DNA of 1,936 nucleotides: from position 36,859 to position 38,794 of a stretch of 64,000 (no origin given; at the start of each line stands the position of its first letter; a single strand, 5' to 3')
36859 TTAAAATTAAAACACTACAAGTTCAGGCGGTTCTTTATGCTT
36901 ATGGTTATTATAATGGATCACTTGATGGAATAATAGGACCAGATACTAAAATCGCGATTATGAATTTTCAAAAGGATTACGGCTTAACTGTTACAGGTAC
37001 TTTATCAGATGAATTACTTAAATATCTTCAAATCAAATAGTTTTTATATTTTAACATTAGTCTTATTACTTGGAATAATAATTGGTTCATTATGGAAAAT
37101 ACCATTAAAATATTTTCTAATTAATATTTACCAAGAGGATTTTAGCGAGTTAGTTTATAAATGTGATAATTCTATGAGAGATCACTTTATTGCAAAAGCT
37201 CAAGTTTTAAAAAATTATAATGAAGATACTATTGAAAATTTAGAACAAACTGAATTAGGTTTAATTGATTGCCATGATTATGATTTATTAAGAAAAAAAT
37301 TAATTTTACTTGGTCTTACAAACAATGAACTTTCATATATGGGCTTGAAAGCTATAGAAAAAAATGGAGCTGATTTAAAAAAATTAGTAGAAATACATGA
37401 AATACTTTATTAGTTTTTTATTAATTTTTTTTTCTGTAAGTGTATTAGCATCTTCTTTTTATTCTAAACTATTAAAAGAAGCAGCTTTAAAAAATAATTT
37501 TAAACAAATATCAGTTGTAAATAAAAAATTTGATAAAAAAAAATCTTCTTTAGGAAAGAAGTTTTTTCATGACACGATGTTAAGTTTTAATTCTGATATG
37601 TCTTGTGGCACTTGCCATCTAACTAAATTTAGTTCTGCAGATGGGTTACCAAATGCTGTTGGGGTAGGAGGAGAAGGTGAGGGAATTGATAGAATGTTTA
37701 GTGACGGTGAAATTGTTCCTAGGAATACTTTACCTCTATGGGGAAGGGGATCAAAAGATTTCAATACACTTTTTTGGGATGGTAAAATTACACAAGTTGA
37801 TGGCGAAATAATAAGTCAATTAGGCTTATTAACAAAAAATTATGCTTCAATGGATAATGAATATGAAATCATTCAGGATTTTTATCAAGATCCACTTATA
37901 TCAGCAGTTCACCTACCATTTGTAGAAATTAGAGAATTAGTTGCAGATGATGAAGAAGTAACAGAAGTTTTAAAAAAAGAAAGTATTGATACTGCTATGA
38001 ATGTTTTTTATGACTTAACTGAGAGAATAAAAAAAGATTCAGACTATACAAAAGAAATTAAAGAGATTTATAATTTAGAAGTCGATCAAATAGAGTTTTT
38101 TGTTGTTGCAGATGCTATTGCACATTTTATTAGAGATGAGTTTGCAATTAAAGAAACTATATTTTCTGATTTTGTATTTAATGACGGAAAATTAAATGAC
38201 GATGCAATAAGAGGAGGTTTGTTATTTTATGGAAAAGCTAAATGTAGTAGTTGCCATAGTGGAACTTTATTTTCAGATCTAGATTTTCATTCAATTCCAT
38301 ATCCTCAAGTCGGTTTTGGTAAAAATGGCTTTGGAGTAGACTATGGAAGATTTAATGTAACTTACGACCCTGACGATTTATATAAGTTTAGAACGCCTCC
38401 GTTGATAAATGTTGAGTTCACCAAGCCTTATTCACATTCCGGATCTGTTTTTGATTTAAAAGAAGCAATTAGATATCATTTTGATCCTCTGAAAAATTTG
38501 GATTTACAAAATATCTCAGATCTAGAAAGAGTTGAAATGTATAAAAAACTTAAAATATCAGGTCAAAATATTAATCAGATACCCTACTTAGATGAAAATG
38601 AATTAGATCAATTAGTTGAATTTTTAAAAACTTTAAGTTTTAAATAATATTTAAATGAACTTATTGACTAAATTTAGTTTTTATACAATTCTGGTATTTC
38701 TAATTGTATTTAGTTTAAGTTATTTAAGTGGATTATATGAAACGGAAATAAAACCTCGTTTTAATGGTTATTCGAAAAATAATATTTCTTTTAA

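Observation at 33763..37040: hxsD-hxsB-hxsC-hxsA: paired radical-SAM maturases with a His-Xaa-Ser repeat protein, a system with no known function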

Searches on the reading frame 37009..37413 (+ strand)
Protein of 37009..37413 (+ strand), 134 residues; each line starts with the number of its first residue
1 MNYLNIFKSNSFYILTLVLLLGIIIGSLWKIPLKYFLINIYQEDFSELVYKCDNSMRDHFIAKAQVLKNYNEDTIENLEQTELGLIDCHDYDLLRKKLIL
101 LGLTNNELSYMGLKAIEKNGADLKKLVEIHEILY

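Call 3: search_protein_families(library=ncbifam, proteins=[window:37009-37413:+], max_evalue=0.01)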
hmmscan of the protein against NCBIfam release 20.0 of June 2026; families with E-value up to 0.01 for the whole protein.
window:37009-37413:+ (134 aa): 1 family
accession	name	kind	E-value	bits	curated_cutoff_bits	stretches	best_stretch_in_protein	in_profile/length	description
TIGR03982.2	TIGR03982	hypoth_equivalog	7.3e-26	90.5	40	1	23-132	15-115/118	TIGR03982 family His-Xaa-Ser system protein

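Call 4: search_protein_families(library=pfam, proteins=[window:37009-37413:+], max_evalue=0.01)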
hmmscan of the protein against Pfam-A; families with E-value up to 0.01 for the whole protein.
window:37009-37413:+ (134 aa): 0 families

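Call 41: find_homologous_proteins(query=window:37009-37413:+, max_evalue=0.001)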
Query window:37009-37413:+ (134 aa): 10 proteins with E <= 0.001 among 27 candidates.
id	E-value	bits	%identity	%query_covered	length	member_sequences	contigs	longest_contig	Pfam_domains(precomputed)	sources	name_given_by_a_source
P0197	5.7e-79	280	99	100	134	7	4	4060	PF27798.1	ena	-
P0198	5.0e-64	232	79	100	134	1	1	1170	PF27798.1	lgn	-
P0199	9.6e-62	225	77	100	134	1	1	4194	PF27798.1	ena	-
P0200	9.2e-57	208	75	100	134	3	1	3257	PF27798.1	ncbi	-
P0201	5.6e-54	199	69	100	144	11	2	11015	PF27798.1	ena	-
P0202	1.8e-51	191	62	100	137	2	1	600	PF27798.1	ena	-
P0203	8.8e-40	154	52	97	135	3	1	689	PF27798.1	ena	-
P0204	5.7e-36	141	54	100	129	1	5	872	PF27798.1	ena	-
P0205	7.0e-24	102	50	70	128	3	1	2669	PF27798.1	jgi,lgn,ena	-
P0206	1.4e-22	98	82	46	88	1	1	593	PF27798.1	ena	-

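Call 45: find_homologous_proteins(query=A4, max_evalue=0.001)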
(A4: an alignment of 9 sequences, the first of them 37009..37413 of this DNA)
Query A4 (9 sequences) (134 aa, profile of the alignment): 437 proteins with E <= 0.001 among 4271 candidates; the best 120 are listed.
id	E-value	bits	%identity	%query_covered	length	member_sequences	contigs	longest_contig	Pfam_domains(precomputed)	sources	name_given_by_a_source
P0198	2.5e-67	243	79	100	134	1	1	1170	PF27798.1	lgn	-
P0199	1.9e-66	240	77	100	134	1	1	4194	PF27798.1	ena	-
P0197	4.4e-65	236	99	100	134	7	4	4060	PF27798.1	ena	-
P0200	8.9e-65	235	75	100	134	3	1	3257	PF27798.1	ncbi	-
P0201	8.8e-64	231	69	100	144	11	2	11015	PF27798.1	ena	-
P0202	1.6e-61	224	62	100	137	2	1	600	PF27798.1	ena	-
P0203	3.4e-60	220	52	97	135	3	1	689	PF27798.1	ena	-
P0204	1.1e-56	208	54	100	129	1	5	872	PF27798.1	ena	-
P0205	8.6e-50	186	50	70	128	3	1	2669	PF27798.1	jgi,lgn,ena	-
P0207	2.1e-48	182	53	88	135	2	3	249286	PF27798.1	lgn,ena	-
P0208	1.1e-47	179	53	88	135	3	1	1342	PF27798.1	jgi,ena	-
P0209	2.0e-47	178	52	88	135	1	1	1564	PF27798.1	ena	-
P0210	1.1e-46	176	42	94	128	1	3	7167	PF27798.1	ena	-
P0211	1.1e-46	176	50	78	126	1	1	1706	PF27798.1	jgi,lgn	jgi:hypothetical protein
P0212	1.1e-46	176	52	88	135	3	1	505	PF27798.1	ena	-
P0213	1.3e-46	176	50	100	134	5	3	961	PF27798.1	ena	-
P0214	1.2e-45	173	53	95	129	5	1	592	PF27798.1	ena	-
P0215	2.7e-45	172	44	90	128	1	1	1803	PF27798.1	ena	-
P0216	4.3e-45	171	44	89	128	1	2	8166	PF27798.1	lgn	-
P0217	4.3e-45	171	44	89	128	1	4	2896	PF27798.1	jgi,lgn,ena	jgi:3-isopropylmalate dehydratase small subunit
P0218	8.6e-45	170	47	100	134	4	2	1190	PF27798.1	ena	-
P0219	1.4e-44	169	51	93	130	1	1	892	PF27798.1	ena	-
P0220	1.6e-44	169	46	95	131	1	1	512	PF27798.1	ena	-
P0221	1.8e-44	169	42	90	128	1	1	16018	PF27798.1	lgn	-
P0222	1.9e-44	169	54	85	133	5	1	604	PF27798.1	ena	-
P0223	1.9e-44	169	47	100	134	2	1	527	PF27798.1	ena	-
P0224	2.2e-44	169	52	93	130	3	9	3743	PF27798.1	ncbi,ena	-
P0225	2.3e-44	168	54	85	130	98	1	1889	PF27798.1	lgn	-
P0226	2.8e-44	168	54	85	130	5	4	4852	PF27798.1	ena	-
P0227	4.5e-44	168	54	85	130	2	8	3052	PF27798.1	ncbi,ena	-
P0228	6.2e-44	167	50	93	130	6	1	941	PF27798.1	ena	-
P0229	1.1e-43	166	50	95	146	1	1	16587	PF27798.1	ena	-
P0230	1.1e-43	166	52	85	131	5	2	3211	PF27798.1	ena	-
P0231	1.2e-43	166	51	85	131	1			PF27798.1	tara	tara:strand:- start:453 stop:848 length:396 start_codon:yes stop_codon:yes gene_type:complete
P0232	2.2e-43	165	51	79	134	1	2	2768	PF27798.1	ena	-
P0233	4.8e-43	164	65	73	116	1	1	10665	PF27798.1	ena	-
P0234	1.3e-42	163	51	84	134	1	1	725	PF27798.1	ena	-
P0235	1.8e-42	162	50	96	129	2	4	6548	PF27798.1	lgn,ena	-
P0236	2.2e-42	162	48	96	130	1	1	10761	PF27798.1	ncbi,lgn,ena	-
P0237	5.4e-42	161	51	96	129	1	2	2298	PF27798.1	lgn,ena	-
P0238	6.3e-42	161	51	84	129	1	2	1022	PF27798.1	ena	-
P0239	9.5e-42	160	47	96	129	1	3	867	PF27798.1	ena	-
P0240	9.8e-42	160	51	96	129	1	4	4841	PF27798.1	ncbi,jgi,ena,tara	tara:strand:+ start:155 stop:544 length:390 start_codon:yes stop_codon:yes gene_type:complete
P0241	1.2e-41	160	48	92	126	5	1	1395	PF27798.1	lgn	-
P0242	1.6e-41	159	48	90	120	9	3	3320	PF27798.1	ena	-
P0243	1.6e-41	159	45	90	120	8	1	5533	PF27798.1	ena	-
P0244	1.8e-41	159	53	87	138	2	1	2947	PF27798.1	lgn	-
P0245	1.8e-41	159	50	87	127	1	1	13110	PF27798.1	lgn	-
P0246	1.9e-41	159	48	80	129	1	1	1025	PF27798.1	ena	-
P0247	1.9e-41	159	52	85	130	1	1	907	PF27798.1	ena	-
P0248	2.2e-41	159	47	96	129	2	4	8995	PF27798.1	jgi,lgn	jgi:hypothetical protein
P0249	2.8e-41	159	50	85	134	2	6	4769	PF27798.1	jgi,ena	-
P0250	3.5e-41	158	45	90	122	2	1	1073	PF27798.1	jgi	jgi:hypothetical protein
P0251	4.8e-41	158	50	83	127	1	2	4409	PF27798.1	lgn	-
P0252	6.6e-41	157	50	87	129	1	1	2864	PF27798.1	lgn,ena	-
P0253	1.0e-40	157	50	94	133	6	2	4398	PF27798.1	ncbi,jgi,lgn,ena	-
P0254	1.1e-40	157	48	90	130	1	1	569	PF27798.1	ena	-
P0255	1.1e-40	157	47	98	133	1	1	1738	PF27798.1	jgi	jgi:hypothetical protein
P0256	1.1e-40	157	52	86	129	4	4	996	PF27798.1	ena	-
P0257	1.2e-40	156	48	96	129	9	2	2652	PF27798.1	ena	-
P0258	1.3e-40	156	51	87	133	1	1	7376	PF27798.1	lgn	-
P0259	1.6e-40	156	43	96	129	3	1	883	PF27798.1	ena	-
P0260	1.6e-40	156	44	95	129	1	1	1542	PF27798.1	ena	-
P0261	1.7e-40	156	47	87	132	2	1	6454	PF27798.1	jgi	jgi:hypothetical protein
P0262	3.6e-40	155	56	70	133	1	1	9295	PF27798.1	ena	-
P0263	3.8e-40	155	47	96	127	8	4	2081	PF27798.1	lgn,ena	-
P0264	4.0e-40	155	51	84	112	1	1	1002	PF27798.1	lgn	-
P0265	4.5e-40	155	52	71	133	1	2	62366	PF27798.1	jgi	jgi:hypothetical protein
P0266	7.2e-40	154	50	72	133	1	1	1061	PF27798.1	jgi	jgi:hypothetical protein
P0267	9.2e-40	154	55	70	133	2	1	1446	PF27798.1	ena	-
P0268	9.7e-40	154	53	71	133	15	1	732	PF27798.1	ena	-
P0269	1.2e-39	153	43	90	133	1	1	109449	PF27798.1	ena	-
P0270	1.3e-39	153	47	98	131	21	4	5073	PF27798.1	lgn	-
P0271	1.4e-39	153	50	95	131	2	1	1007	PF27798.1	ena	-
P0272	1.4e-39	153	54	70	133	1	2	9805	PF27798.1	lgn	-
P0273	1.4e-39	153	45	100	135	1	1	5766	PF27798.1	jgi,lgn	-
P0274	1.7e-39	153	48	93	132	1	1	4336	PF27798.1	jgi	jgi:hypothetical protein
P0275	1.7e-39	153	42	91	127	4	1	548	PF27798.1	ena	-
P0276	1.9e-39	153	47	85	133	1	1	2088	PF27798.1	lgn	-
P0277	2.2e-39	152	53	71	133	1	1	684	PF27798.1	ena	-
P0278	2.3e-39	152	50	93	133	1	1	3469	PF27798.1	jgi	jgi:hypothetical protein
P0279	2.3e-39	152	50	70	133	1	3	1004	PF27798.1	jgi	-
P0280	2.6e-39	152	48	83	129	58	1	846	PF27798.1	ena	-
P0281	2.9e-39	152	46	90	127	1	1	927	PF27798.1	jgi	-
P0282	3.1e-39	152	46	94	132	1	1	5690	PF27798.1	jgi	jgi:hypothetical protein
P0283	3.1e-39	152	46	90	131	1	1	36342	PF27798.1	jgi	jgi:hypothetical protein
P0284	3.2e-39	152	45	93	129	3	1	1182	PF27798.1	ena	-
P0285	4.2e-39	151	41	90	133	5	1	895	PF27798.1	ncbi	-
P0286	4.2e-39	151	41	90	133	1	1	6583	PF27798.1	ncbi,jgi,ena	jgi:hypothetical protein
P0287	4.2e-39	151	46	90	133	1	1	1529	PF27798.1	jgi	jgi:hypothetical protein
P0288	4.4e-39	151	46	92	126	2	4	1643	PF27798.1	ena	-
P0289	4.4e-39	151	47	90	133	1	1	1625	PF27798.1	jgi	-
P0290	4.8e-39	151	46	95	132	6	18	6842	PF27798.1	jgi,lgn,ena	jgi:hypothetical protein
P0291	4.8e-39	151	57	71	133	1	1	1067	PF27798.1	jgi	jgi:hypothetical protein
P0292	5.3e-39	151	57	71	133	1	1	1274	PF27798.1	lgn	-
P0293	5.9e-39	151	48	72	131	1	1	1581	PF27798.1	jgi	jgi:hypothetical protein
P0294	6.1e-39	151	46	96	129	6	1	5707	PF27798.1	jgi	jgi:hypothetical protein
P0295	8.0e-39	151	56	71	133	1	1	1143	PF27798.1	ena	-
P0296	8.0e-39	151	47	78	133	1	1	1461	PF27798.1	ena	-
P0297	8.7e-39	150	45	90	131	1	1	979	PF27798.1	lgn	-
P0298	1.1e-38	150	49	76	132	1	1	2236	PF27798.1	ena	-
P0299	1.1e-38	150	40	95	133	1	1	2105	PF27798.1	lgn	-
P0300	1.1e-38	150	44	84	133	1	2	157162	PF27798.1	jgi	jgi:hypothetical protein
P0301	1.4e-38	150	43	90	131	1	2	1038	PF27798.1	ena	-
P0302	1.4e-38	150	48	92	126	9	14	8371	PF27798.1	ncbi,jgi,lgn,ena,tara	tara:strand:- start:192 stop:572 length:381 start_codon:yes stop_codon:yes gene_type:complete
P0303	1.6e-38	150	41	90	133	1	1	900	PF27798.1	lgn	-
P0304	1.9e-38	149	45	86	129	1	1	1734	PF27798.1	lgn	-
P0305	2.1e-38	149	53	70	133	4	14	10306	PF27798.1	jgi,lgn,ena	-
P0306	2.9e-38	149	36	93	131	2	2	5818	PF27798.1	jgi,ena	-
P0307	3.0e-38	149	45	90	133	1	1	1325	PF27798.1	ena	-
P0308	3.1e-38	149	40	90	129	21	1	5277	PF27798.1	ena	-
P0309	3.3e-38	149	52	85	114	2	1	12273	PF27798.1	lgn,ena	-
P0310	3.6e-38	148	53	71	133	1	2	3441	PF27798.1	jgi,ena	-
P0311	4.8e-38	148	53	70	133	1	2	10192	PF27798.1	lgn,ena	-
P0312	5.5e-38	148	42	78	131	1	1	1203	PF27798.1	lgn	-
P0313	6.2e-38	148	47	88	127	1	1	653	PF27798.1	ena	-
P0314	7.5e-38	147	41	94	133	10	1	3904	PF27798.1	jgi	jgi:hypothetical protein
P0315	7.6e-38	147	44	78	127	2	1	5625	PF27798.1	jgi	-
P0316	8.9e-38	147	52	87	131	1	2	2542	PF27798.1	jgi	-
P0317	9.0e-38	147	44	78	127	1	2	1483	PF27798.1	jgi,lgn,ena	jgi:hypothetical protein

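Call 48: search_protein_families(library=padloc, proteins=[window:37009-37413:+], max_evalue=0.01)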
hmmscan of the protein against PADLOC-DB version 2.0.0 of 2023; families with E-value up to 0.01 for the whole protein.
window:37009-37413:+ (134 aa): 1 family
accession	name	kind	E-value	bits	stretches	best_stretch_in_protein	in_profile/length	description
PDLC00725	Effector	-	0.0017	15.8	1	6-91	164-250/293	4TM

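Call 53: predict_structure(alignment_id=A5)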
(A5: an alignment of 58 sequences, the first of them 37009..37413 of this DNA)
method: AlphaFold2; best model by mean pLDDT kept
length: 134 residues; sequences in the alignment: 58
mean_pLDDT: 85.2   pTM: 0.66
mean pLDDT of the five models: 85.2, 84.3, 83.9, 83.9, 82.6
residues with pLDDT >= 90: 86; 70-90: 23; 50-70: 21; < 50: 4
segments of 3 or more residues with pLDDT < 50: none
pLDDT, mean of each block of 10 residues (from residue 1): 54 87 89 93 94 92 94 95 92 96 94 83 58 50
secondary structure, 60 per line:
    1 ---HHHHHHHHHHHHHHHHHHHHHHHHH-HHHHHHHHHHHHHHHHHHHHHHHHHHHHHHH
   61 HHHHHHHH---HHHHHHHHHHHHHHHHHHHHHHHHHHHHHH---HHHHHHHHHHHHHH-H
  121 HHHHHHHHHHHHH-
elements in order: H4-28 H30-68 H72-101 H105-118 H120-133

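Call 73: find_encoding_contigs(protein=P0207, flank=6000, max_places=2)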
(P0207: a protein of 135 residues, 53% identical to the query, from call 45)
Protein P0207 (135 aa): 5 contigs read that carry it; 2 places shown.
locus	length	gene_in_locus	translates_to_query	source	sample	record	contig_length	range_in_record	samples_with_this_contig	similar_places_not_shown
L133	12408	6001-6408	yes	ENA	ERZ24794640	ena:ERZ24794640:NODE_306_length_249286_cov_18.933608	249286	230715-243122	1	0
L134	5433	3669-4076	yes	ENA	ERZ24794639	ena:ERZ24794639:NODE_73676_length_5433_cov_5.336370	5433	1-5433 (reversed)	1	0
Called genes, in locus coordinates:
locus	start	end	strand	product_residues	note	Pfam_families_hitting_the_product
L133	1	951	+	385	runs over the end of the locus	PF07690:MFS_1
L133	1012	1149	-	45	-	-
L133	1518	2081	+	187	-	-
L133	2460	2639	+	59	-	-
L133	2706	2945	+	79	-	-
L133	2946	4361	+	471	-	PF04055:Radical_SAM, PF13353:Fer4_12 (weak)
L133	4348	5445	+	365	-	PF04055:Radical_SAM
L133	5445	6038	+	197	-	PF01471:PG_binding_1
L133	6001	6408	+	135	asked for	PF27798:His-Xaa-Ser_sys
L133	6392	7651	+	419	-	PF03150:CCP_MauG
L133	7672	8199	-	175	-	PF02493:MORN (weak)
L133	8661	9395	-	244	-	-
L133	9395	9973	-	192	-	-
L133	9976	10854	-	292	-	-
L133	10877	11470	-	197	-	PF04203:Sortase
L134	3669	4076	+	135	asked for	PF27798:His-Xaa-Ser_sys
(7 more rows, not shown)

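Call 74: find_encoding_contigs(protein=P0269, flank=6000, max_places=2)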
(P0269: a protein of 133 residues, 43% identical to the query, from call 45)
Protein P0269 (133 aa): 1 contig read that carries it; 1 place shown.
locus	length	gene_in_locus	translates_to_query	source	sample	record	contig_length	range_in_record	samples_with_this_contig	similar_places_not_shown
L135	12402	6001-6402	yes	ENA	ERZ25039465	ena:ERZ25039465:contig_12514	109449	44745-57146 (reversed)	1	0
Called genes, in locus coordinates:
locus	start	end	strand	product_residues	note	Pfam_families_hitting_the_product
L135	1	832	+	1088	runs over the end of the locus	PF13191:AAA_16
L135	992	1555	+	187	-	-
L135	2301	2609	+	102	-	-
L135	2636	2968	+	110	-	PF27806:HxsD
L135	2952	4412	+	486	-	PF04055:Radical_SAM, PF13353:Fer4_12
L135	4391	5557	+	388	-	PF13353:Fer4_12 (weak), PF04055:Radical_SAM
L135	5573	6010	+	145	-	PF01471:PG_binding_1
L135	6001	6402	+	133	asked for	PF27798:His-Xaa-Ser_sys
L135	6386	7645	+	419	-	PF03150:CCP_MauG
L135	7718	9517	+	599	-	-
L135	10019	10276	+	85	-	-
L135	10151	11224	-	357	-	-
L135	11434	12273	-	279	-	-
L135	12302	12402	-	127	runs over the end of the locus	PF01527:HTH_Tnp_1, PF13384:HTH_23 (weak), PF13518:HTH_28 (weak)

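Call 75: find_encoding_contigs(protein=P0300, flank=6000, max_places=2)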
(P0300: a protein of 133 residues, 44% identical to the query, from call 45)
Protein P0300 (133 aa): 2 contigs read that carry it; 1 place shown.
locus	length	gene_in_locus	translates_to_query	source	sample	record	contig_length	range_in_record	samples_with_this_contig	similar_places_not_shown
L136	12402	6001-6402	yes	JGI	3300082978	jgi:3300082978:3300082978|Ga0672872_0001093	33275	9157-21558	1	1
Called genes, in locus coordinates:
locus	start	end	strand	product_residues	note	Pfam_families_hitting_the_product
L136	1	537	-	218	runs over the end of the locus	PF08843:AbiEii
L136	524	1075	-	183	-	PF13744:HTH_37 (weak), PF01381:HTH_3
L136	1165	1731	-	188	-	PF00589:Phage_integrase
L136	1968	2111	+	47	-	-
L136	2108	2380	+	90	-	-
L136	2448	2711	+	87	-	-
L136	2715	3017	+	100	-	PF27806:HxsD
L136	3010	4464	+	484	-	PF04055:Radical_SAM, PF13353:Fer4_12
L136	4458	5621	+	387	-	PF04055:Radical_SAM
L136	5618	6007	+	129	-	PF01471:PG_binding_1 (weak)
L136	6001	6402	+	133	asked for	PF27798:His-Xaa-Ser_sys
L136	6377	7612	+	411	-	PF03150:CCP_MauG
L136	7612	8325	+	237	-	-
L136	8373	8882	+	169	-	-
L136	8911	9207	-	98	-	-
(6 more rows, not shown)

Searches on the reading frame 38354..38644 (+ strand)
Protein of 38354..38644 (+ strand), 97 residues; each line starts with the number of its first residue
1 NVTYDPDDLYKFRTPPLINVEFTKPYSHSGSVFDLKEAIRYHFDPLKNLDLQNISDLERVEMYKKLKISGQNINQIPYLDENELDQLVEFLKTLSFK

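Call 43: search_solved_structures(query=window:38354-38644:+, max_evalue=1, show_alignments=5)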
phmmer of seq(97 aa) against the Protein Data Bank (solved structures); distinct sequences matched with E-value up to 1: 39.
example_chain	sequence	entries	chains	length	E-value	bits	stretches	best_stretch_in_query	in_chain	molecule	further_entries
1zzh_A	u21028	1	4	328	4.3e-07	33.4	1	2-40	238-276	cytochrome c peroxidase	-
6e1c_A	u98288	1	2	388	5.7e-07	33.1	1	2-42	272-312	Di-heme enzyme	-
1nml_A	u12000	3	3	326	1.9e-06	31.4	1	2-51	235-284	di-haem cytochrome c peroxidase | Cytochrome c peroxidase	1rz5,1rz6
2c1u_A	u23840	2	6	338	1.3e-05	28.8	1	2-41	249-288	DI-HAEM CYTOCHROME C PEROXIDASE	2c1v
1eb7_A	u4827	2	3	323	1.8e-05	28.3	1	2-41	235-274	CYTOCHROME C551 PEROXIDASE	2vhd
4aal_A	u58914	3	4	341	2.7e-05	27.7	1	2-42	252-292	CYTOCHROME C551 PEROXIDASE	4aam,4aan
4aao_A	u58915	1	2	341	2.7e-05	27.7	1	2-42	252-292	CYTOCHROME C551 PEROXIDASE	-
3o5c_A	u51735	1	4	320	4.8e-05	26.9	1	5-45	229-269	Cytochrome c551 peroxidase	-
3hq9_A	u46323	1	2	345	0.0001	25.8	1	3-40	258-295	Cytochrome c551 peroxidase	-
3hq8_A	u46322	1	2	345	0.0001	25.8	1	3-40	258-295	Cytochrome c551 peroxidase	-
3hq7_A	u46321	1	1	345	0.00011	25.8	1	3-40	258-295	Cytochrome c551 peroxidase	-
3hq6_A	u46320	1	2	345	0.00011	25.8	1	3-40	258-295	Cytochrome c551 peroxidase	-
3orv_A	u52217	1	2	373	0.00023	24.7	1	5-95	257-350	Methylamine utilization protein mauG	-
4y5r_A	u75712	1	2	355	0.00095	22.7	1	5-95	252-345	Methylamine utilization protein MauG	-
3rn0_A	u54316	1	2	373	0.001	22.6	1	5-95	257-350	Methylamine utilization protein MauG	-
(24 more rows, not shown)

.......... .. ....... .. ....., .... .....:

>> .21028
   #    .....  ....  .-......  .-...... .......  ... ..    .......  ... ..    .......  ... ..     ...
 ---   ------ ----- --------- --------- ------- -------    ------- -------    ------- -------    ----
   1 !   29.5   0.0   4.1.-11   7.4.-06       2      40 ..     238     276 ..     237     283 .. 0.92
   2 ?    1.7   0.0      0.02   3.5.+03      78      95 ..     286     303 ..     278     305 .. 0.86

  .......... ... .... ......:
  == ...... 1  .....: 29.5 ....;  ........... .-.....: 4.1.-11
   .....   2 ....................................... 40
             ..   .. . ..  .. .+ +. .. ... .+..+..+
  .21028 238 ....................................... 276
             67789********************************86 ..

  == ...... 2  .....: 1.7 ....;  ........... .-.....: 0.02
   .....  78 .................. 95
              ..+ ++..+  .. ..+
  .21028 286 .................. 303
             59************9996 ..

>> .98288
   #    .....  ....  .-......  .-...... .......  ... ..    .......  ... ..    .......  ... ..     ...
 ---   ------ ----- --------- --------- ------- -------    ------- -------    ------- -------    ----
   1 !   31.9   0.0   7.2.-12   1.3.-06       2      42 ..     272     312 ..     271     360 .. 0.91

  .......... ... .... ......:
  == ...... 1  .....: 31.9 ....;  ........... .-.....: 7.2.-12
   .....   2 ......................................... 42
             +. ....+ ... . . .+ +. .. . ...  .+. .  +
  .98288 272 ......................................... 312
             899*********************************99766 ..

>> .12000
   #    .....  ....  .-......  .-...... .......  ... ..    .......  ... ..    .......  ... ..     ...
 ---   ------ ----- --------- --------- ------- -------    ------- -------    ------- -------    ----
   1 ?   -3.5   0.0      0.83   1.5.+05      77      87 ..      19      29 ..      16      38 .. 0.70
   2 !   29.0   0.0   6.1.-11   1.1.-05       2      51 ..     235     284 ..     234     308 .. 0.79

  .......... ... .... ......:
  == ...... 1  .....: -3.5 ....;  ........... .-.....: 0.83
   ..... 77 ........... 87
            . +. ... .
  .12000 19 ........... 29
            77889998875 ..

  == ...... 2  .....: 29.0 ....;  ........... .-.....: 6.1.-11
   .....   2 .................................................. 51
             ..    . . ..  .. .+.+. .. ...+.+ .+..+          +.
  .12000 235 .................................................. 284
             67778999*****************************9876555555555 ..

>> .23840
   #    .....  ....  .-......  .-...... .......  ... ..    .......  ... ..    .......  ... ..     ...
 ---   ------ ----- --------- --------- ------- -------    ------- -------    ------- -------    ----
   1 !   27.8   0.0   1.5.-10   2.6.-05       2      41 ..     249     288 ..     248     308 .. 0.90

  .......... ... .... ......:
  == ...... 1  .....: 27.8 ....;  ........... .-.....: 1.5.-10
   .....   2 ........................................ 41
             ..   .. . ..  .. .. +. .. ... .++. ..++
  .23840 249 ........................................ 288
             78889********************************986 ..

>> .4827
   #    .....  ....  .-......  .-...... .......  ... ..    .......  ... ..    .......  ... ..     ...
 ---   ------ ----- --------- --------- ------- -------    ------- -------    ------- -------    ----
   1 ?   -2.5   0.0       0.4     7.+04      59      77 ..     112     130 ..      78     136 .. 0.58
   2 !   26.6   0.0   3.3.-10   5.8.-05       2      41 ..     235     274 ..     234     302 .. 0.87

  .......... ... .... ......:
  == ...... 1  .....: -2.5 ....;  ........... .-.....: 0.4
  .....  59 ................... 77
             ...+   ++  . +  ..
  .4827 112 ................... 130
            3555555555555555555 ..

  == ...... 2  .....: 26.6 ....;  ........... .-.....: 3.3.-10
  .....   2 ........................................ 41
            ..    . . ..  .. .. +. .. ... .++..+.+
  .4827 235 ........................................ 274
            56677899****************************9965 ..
